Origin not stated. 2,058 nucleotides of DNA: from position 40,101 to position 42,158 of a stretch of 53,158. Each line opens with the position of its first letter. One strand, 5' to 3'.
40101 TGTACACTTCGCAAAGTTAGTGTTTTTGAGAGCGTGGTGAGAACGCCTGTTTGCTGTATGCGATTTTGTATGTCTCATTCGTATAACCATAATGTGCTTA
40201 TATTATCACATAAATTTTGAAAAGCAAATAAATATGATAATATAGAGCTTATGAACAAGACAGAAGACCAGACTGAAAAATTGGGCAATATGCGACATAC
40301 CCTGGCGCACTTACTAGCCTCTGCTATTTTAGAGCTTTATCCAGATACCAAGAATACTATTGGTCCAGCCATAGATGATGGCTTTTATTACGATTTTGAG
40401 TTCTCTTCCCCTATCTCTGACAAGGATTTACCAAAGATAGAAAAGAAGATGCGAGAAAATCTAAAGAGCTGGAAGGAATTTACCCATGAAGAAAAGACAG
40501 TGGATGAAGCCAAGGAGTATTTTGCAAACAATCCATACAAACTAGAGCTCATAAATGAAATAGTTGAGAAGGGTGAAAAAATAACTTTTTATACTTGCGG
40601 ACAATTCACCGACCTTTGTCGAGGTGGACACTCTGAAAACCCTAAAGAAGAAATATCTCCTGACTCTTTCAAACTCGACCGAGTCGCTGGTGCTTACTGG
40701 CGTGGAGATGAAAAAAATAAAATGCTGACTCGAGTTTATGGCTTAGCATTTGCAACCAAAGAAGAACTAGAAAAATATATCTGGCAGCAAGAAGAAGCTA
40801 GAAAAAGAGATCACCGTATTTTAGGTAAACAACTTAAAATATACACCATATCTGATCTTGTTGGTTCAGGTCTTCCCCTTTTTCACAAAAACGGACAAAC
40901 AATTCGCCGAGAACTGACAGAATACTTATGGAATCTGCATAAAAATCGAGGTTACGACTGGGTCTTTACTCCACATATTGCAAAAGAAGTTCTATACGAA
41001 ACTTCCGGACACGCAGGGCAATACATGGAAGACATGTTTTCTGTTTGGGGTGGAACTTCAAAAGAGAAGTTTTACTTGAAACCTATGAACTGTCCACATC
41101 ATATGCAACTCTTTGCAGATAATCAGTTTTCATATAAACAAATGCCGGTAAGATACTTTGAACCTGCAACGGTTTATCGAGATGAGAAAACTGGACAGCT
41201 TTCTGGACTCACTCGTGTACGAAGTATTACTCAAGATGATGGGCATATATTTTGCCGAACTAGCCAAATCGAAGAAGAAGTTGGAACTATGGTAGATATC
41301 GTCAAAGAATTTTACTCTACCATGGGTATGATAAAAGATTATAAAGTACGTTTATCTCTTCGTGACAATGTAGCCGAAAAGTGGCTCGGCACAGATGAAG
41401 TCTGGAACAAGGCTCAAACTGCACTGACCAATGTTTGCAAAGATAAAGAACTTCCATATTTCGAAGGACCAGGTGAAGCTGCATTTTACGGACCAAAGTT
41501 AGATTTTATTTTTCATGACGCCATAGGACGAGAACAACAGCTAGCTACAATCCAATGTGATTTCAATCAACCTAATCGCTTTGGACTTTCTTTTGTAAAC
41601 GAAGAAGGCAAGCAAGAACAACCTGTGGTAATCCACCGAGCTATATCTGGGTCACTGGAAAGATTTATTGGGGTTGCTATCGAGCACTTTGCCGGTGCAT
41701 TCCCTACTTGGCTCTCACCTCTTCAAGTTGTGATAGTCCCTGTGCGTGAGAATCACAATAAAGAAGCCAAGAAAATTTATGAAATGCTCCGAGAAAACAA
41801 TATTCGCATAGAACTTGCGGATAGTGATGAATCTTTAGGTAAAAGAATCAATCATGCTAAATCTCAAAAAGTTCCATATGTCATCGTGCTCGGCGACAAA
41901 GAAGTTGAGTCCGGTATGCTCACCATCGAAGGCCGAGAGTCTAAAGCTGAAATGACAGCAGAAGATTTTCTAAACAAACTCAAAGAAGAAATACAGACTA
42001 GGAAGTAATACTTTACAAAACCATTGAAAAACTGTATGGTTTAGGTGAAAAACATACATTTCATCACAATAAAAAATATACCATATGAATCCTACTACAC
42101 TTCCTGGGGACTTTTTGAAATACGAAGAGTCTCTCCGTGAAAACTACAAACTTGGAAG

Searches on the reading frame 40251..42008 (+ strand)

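Call 46: search_protein_families(library=pfam, proteins=[window:40251-42008:+], max_evalue=0.00001)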
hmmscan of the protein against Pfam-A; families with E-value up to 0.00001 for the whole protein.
window:40251-42008:+ (585 aa): 3 families
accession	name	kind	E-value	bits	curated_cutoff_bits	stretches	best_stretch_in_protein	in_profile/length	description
PF00587.30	tRNA-synt_2b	-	9.1e-44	150.1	29.3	1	271-480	8-179/179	tRNA synthetase class II core domain (G, H, P, S and T)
PF03129.25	HGTP_anticodon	-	1.1e-22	80.4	21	1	492-579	1-93/94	Anticodon binding domain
PF07973.19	tRNA_SAD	-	6e-06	26.6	24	0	111-163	1-44/44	Threonyl and Alanyl tRNA synthetase second additional domain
